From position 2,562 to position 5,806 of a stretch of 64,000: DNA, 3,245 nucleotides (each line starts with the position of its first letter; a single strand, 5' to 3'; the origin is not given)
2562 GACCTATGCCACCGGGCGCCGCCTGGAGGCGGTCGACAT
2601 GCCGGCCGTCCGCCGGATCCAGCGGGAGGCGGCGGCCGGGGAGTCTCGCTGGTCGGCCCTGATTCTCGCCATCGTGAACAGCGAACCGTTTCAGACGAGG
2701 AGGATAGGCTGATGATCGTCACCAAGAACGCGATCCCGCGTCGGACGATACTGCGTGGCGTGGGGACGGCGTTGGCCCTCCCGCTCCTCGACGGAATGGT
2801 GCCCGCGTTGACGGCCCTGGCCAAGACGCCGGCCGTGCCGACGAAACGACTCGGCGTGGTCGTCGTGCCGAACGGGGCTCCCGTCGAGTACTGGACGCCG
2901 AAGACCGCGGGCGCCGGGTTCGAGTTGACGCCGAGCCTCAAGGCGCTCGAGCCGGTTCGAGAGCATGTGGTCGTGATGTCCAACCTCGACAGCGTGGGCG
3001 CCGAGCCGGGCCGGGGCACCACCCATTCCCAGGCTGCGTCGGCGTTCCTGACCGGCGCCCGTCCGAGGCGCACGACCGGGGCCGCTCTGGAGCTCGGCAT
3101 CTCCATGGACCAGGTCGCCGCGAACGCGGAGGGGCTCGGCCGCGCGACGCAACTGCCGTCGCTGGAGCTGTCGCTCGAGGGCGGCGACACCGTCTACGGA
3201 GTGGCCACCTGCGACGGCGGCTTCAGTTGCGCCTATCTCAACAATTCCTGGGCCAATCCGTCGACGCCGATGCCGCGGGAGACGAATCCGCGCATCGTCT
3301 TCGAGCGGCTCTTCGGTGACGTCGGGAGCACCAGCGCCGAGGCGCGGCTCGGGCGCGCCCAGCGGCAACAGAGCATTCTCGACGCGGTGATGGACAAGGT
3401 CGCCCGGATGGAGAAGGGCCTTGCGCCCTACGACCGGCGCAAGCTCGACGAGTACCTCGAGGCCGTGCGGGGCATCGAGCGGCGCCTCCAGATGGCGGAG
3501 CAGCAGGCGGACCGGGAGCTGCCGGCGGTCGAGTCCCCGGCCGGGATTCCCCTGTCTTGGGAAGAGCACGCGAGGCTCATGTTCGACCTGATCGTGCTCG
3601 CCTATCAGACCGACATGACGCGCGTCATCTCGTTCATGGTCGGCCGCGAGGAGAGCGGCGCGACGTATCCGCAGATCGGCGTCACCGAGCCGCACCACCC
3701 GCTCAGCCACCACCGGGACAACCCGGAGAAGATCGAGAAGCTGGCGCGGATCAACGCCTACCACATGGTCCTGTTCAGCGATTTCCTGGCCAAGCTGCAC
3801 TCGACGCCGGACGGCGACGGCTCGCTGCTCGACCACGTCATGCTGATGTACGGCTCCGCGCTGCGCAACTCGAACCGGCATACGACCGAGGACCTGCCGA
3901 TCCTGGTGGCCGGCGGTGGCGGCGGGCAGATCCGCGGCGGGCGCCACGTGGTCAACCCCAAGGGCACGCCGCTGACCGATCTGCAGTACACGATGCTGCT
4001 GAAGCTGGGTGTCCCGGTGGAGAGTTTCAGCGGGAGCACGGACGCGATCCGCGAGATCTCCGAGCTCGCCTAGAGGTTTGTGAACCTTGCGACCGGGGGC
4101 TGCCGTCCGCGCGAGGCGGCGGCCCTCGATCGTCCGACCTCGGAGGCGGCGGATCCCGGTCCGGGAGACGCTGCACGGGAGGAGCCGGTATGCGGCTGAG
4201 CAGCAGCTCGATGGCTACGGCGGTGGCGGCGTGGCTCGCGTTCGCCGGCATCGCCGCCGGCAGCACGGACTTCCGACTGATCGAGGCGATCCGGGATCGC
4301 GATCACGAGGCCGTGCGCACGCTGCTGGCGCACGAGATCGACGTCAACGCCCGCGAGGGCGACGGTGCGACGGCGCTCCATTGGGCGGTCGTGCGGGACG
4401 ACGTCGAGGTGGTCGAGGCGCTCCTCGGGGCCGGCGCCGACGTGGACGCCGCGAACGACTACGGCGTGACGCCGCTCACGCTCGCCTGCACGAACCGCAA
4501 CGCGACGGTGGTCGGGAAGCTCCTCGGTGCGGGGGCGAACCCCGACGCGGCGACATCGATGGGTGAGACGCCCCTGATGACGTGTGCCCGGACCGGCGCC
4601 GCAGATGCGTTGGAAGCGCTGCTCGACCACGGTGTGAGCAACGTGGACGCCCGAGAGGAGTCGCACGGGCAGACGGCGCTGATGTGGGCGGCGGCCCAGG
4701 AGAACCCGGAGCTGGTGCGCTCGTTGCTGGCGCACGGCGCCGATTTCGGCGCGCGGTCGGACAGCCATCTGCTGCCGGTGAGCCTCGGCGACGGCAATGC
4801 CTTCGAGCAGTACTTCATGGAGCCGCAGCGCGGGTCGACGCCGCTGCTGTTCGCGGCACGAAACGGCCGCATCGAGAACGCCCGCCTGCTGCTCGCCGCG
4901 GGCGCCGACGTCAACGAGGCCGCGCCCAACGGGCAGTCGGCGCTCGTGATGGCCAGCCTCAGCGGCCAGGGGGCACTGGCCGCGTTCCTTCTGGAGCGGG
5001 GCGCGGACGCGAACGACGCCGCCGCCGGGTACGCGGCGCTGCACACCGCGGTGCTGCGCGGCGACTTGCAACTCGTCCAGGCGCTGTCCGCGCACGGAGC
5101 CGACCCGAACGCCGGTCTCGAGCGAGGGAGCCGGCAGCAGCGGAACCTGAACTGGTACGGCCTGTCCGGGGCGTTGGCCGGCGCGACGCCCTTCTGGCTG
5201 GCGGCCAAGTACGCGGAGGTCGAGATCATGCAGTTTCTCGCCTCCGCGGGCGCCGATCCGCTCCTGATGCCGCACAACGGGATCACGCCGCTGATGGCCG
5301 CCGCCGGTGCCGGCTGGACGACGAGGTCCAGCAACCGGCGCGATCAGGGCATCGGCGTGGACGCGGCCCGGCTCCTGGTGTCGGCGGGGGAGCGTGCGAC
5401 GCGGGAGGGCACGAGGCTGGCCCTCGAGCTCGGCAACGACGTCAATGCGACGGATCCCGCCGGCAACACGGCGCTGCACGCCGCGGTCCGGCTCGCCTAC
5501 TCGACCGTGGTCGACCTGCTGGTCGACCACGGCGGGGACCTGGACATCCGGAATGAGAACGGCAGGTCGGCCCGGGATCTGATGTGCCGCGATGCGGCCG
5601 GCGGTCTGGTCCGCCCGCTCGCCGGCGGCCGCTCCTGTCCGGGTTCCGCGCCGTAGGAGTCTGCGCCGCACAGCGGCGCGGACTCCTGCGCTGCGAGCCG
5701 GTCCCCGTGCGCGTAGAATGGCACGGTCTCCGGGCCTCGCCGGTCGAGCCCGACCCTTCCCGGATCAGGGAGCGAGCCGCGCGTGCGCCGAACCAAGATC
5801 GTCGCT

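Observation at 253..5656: Recurrent secreted module: di-CxxCH DUF1592-family protein + Tat-signal DUF1552 protein (+ periplasmic ankyrin), present three times in 35 kb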

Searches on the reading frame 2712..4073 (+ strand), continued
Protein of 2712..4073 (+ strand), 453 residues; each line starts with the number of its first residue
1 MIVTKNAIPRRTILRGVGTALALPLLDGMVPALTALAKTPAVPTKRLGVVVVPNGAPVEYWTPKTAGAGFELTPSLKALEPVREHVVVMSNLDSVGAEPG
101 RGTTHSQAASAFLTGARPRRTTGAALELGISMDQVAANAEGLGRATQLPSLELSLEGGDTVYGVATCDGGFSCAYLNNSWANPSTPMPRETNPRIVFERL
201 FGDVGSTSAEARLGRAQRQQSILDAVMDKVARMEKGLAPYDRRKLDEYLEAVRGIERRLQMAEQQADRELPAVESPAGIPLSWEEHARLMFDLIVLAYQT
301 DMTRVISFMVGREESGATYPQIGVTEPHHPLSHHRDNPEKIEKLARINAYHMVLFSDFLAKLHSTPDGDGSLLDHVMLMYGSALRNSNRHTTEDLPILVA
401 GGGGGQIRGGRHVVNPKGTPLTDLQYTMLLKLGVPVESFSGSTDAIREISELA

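Call 81: find_encoding_contigs(protein=P0426, flank=7000, max_places=2)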
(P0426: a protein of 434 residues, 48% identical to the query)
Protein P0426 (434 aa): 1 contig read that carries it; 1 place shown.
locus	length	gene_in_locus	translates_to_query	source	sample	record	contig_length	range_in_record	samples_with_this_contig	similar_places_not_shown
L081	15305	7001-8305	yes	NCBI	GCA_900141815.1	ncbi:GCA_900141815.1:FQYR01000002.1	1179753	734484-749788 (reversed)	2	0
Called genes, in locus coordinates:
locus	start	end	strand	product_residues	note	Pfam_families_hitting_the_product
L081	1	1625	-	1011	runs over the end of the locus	PF13174:TPR_6 (faint), PF13176:TPR_7 (faint), PF13424:TPR_12 (faint), PF13428:TPR_14 (faint), PF13432:TPR_16 (faint), PF00515:TPR_1 (faint), PF07719:TPR_2 (faint), PF09976:TPR_21 (weak)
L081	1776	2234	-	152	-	PF02472:ExbD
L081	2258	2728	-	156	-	PF02472:ExbD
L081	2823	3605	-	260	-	PF01618:MotA_ExbB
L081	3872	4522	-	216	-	PF00730:HhH-GPD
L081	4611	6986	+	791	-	PF07635:PSCyt1 (weak), PF07626:PSD3, PF16841:CBM60 (weak), PF07637:PSD5, PF07631:PSD4, PF07627:PSCyt3, PF07624:PSD2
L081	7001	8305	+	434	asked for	PF07586:HXXSHH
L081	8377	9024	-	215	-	PF06725:3D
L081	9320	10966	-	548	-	PF00004:AAA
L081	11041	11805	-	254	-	PF04012:PspA_IM30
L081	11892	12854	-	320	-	PF00365:PFK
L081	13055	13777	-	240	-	PF06940:DUF1287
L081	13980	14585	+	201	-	-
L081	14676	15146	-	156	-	PF00436:SSB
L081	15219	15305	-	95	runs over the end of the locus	PF01250:Ribosomal_S6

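Call 82: find_encoding_contigs(protein=P0443, flank=7000, max_places=2)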
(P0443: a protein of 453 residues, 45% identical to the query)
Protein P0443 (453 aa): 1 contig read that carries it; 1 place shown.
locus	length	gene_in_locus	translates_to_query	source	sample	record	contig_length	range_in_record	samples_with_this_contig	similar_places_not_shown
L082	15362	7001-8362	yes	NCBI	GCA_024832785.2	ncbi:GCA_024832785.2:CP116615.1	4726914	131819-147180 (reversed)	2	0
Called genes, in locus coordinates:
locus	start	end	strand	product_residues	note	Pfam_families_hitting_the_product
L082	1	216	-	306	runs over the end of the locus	PF09990:DUF2231 (faint), PF07635:PSCyt1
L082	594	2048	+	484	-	PF13191:AAA_16 (faint), PF13173:AAA_14, PF13635:DUF4143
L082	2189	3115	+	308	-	PF13398:Peptidase_M50B (weak), PF02163:Peptidase_M50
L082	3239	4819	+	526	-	-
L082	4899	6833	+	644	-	PF13442:Cytochrome_CBB3 (weak), PF07635:PSCyt1 (weak), PF07626:PSD3, PF07637:PSD5, PF07631:PSD4, PF07627:PSCyt3, PF07624:PSD2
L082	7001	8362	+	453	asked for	PF07586:HXXSHH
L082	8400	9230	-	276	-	PF08220:HTH_DeoR, PF00455:DeoRC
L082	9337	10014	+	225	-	PF06130:PTAC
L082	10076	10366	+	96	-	PF00936:BMC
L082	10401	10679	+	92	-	PF00936:BMC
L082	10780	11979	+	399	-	PF00871:Acetate_kinase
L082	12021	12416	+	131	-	PF05635:23S_rRNA_IVP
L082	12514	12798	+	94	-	PF00936:BMC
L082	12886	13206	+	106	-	PF03319:EutN_CcmL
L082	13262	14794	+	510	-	PF00171:Aldedh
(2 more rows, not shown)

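Call 83: find_encoding_contigs(protein=P0496, flank=7000, max_places=2)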
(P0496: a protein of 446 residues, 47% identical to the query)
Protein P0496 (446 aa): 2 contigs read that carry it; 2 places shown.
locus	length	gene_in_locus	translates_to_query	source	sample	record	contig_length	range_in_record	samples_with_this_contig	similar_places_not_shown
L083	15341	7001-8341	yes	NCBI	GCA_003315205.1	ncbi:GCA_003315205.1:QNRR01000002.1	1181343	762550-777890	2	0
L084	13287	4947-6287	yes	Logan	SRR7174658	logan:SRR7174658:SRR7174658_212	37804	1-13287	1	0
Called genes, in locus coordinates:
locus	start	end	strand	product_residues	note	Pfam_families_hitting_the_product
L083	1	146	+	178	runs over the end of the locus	-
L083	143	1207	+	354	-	PF07963:N_methyl (weak)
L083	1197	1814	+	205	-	PF07963:N_methyl (weak)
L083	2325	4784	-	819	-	-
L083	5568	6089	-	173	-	-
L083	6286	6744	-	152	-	PF07731:Cu-oxidase_2 (weak), PF00127:Copper-bind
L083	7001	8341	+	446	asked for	PF07586:HXXSHH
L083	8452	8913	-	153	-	PF27154:ORF11_beta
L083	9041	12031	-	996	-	PF00005:ABC_tran (faint), PF02463:SMC_N (faint), PF03193:RsgA_GTPase (faint), PF13191:AAA_16 (faint), PF13476:AAA_23 (faint), PF13555:AAA_29 (faint), PF17760:UvrA_inter, PF17755:UvrA_DNA-bind, +3 more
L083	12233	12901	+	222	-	PF07638:Sigma70_ECF, PF04542:Sigma70_r2, PF08281:Sigma70_r4_2, PF04545:Sigma70_r4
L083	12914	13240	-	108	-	PF09413:DUF2007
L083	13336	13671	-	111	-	PF09413:DUF2007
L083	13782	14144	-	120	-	PF12833:HTH_18, PF00165:HTH_AraC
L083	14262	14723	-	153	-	-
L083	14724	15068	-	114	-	PF01588:tRNA_bind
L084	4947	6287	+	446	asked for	PF07586:HXXSHH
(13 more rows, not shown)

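Call 85: find_encoding_contigs(protein=P0394, flank=6000, max_places=1)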
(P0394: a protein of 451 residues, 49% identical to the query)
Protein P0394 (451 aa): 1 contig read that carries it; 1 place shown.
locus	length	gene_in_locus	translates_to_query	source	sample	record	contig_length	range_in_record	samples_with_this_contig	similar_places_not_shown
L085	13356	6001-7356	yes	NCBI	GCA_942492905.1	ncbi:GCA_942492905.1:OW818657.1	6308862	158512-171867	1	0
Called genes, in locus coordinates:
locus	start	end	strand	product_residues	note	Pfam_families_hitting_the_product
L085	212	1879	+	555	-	PF00682:HMGL-like, PF22615:IPMS_D2, PF08502:LeuA_dimer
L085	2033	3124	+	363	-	-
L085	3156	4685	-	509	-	PF03853:YjeF_N, PF01256:Carb_kinase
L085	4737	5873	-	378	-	PF02615:Ldh_2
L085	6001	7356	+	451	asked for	PF07586:HXXSHH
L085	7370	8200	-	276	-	PF00106:adh_short, PF01370:Epimerase, PF08659:KR, PF13561:adh_short_C2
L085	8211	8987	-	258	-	PF02915:Rubrerythrin (faint)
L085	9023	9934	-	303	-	PF02401:LYTB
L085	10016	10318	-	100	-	PF01022:HTH_5 (weak), PF13601:HTH_34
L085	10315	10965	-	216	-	-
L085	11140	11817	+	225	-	PF21001:YqiJ_N, PF07290:YqiJ_OB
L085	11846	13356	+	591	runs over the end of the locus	PF01145:Band_7, PF15975:Flot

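Call 86: find_encoding_contigs(protein=P0503, flank=6000, max_places=1)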
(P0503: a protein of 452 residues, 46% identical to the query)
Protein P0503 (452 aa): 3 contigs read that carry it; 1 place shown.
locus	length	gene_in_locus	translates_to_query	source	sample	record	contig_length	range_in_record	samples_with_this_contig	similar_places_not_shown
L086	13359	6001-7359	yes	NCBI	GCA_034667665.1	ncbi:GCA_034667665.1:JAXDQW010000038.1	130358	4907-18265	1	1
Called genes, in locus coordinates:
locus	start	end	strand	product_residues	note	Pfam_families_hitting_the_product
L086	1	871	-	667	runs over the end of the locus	PF11992:TgpA_N, PF01841:Transglut_core, PF13559:DUF4129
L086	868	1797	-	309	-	PF01882:DUF58 (weak)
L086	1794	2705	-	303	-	PF00493:MCM (weak), PF20030:bpMoxR, PF05496:RuvB_N (faint), PF00004:AAA (weak), PF07726:AAA_3, PF07728:AAA_5, PF17863:AAA_lid_2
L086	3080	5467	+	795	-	PF13442:Cytochrome_CBB3 (weak), PF07635:PSCyt1 (weak), PF07626:PSD3, PF07637:PSD5, PF07631:PSD4, PF07627:PSCyt3, PF07624:PSD2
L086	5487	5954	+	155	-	-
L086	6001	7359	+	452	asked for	PF07586:HXXSHH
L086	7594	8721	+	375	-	PF13433:Peripla_BP_5, PF13458:Peripla_BP_6, PF01094:ANF_receptor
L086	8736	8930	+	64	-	-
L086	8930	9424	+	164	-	PF11848:DUF3368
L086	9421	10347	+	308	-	PF02653:BPD_transp_2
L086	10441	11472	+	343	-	PF02653:BPD_transp_2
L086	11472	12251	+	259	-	PF00005:ABC_tran, PF13304:AAA_21 (faint), PF12399:BCA_ABC_TP_C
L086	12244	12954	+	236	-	PF00005:ABC_tran, PF13304:AAA_21 (faint)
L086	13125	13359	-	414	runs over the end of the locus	PF01734:Patatin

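Call 87: find_encoding_contigs(protein=P0481, flank=6000, max_places=1)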
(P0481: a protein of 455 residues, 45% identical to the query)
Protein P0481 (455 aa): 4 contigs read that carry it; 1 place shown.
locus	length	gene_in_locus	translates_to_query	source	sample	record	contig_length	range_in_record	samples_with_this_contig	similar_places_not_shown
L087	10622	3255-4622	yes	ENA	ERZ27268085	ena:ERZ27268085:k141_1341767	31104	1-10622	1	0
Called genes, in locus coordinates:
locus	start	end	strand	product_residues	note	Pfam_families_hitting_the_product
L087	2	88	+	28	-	?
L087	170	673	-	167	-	PF09965:DUF2199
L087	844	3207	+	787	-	PF13442:Cytochrome_CBB3 (faint), PF07635:PSCyt1 (weak), PF07626:PSD3, PF07637:PSD5, PF07631:PSD4, PF07627:PSCyt3, PF07624:PSD2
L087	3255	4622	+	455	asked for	PF07586:HXXSHH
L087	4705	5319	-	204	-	PF04264:YceI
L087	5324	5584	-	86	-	-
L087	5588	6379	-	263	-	PF01738:DLH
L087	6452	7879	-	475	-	PF01011:PQQ (faint), PF13360:PQQ_2, PF13570:Beta-prop_ACSF4 (weak), PF13360:PQQ_2 (weak)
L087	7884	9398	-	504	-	-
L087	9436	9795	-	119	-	PF00581:Rhodanese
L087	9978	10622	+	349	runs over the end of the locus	PF00044:Gp_dh_N, PF02800:Gp_dh_C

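Call 88: find_encoding_contigs(protein=P0474, flank=6000, max_places=1)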
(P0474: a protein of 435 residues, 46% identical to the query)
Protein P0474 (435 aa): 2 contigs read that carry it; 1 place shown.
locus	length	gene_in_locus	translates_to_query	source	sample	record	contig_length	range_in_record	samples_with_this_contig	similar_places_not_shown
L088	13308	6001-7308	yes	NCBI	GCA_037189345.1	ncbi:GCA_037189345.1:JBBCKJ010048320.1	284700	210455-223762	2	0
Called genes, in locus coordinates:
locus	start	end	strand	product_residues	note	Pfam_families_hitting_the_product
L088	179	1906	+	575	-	PF02776:TPP_enzyme_N, PF00205:TPP_enzyme_M, PF02775:TPP_enzyme_C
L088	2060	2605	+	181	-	PF01842:ACT, PF13291:ACT_4 (weak), PF22629:ACT_AHAS_ss, PF13710:ACT_5, PF10369:ALS_ss_C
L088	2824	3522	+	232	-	-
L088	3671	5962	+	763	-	PF07635:PSCyt1 (weak), PF13442:Cytochrome_CBB3 (faint), PF07626:PSD3, PF16841:CBM60, PF07637:PSD5, PF07631:PSD4, PF07627:PSCyt3, PF07624:PSD2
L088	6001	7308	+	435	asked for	PF07586:HXXSHH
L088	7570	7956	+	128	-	-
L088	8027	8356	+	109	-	PF01548:DEDD_Tnp_IS110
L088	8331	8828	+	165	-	PF02371:Transposase_20 (weak)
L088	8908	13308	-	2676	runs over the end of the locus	PF04151:PPC (faint)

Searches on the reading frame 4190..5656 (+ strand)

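Call 13: search_protein_families(library=pfam, proteins=[window:4190-5656:+], max_evalue=0.01)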
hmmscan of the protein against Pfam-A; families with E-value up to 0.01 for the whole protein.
window:4190-5656:+ (488 aa): 7 families
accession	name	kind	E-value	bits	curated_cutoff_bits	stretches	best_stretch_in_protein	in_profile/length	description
PF12796.13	Ank_2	-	4.7e-61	203.8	27.3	6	96-188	1-88/90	Ankyrin repeats (3 copies)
PF00023.36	Ank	-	1.4e-55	182.5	21.1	7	58-90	1-33/33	Ankyrin repeat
PF13606.12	Ank_3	-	4.8e-49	158.3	22.3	5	159-186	1-28/30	Ankyrin repeat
PF13637.12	Ank_4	-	2.3e-42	142.5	22.7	4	32-79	3-50/50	Ankyrin repeats (many copies)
PF13857.12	Ank_5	-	4.2e-39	132.6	27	6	45-99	1-56/56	Ankyrin repeats (many copies)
PF23745.1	ANK_LRRK2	-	8.1e-10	39.1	27.5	1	96-181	35-114/130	LRRK2 ANK repeat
PF24521.3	Ank_KRIT1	-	8.3e-05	22.8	80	0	102-182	28-107/149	KRIT1 ankyrin-repeats domain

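Call 14: search_protein_families(library=ncbifam, proteins=[window:4190-5656:+], max_evalue=0.01)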
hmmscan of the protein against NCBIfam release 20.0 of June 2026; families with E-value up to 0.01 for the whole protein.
window:4190-5656:+ (488 aa): 12 families
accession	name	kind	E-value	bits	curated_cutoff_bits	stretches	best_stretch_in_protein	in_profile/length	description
NF043023.1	T4SS_AnkH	equivalog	3.4e-32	111.8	600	5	30-104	36-110/467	Dot/Icm T4SS effector AnkH/LegA3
NF043029.1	T4SS_AnkY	equivalog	2.5e-30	105.4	600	4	45-131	445-530/543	Dot/Icm T4SS effector AnkY/LegA9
NF041931.2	MzaA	equivalog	6.9e-26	91.3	800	5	214-276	34-96/726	MZA anti-phage system associated sigma-70 family RNA polymerase sigma factor MzaA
TIGR00870.1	trp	subfamily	5.3e-19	67.8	498.75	3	55-87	127-159/747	transient-receptor-potential calcium channel protein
NF043022.1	T4SS_AnkG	equivalog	5.5e-18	65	500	2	30-127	334-438/455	Dot/Icm T4SS effector AnkG/AnkZ/LegA7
NF043021.1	T4SS_AnkF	equivalog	4.5e-13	48.4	1000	1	29-171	588-677/917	Dot/Icm T4SS effector AnkF/LegA14/Ceg31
NF043019.1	T4SS_AnkC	equivalog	5.3e-13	48.6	450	1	36-158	104-234/459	Dot/Icm T4SS effector AnkC/LegA12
NF043028.1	T4SS_AnkX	equivalog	3.3e-12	45.4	1400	1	53-121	452-611/938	Dot/Icm T4SS effector AnkN/AnkX/LegA8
NF043027.1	T4SS_AnkQ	equivalog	4.7e-10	38.7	700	1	37-86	338-391/496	Dot/Icm T4SS effector AnkQ/LegA10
NF043024.1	T4SS_AnkI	equivalog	3.7e-07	29.3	550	0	217-255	243-282/439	Dot/Icm T4SS effector AnkI/LegAS4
NF038106.1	gamma_NF038106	equivalog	5.1e-05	23.5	50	0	413-431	57-75/93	PA4642 family protein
NF043020.1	T4SS_AnkD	equivalog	0.00067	18.7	500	0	155-190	76-111/426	Dot/Icm T4SS effector AnkD/LegA15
